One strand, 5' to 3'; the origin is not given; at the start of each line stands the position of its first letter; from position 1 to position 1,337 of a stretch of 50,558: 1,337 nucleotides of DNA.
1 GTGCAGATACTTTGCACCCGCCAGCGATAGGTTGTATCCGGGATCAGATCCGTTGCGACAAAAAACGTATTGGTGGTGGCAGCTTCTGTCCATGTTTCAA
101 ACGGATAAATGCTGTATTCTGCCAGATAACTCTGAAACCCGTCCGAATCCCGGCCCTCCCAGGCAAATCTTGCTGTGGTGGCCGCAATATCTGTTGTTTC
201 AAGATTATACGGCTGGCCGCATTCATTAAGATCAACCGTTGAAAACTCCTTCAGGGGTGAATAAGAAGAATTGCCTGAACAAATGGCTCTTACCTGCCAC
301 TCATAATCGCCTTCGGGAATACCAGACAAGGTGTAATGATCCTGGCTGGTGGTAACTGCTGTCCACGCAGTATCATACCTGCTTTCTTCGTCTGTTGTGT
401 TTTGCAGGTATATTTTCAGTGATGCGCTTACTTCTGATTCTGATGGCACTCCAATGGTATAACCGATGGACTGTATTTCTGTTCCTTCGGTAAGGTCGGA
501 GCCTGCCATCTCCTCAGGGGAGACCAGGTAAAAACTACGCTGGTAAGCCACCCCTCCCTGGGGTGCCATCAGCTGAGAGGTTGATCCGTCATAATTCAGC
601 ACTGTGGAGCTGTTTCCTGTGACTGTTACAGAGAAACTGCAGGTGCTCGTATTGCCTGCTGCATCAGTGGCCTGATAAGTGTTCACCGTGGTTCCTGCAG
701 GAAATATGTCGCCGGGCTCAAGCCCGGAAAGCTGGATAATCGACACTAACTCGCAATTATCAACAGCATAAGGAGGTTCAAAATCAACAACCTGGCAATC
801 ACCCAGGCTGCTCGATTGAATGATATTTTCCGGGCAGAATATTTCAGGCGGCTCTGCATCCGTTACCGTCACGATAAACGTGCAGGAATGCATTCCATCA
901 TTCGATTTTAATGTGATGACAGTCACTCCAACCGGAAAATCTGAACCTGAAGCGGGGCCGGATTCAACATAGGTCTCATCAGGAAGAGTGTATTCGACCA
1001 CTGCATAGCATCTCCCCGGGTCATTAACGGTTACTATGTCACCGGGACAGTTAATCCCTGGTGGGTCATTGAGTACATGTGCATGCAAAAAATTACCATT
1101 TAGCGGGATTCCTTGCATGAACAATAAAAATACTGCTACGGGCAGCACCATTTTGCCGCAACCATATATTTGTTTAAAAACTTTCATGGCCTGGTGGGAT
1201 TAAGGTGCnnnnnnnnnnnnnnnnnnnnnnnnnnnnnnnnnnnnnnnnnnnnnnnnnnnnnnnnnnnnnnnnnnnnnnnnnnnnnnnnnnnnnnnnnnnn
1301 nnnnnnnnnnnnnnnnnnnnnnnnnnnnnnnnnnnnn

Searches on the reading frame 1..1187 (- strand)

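Call 62: search_protein_families(library=pfam, proteins=[window:1-1187:-], max_evalue=0.00001)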
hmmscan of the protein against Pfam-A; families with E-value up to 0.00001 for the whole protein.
window:1-1187:- (395 aa): 1 family
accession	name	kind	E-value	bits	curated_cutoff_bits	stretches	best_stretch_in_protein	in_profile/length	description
PF02494.22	HYR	-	9e-23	80.9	21.7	1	109-189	1-81/81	HYR domain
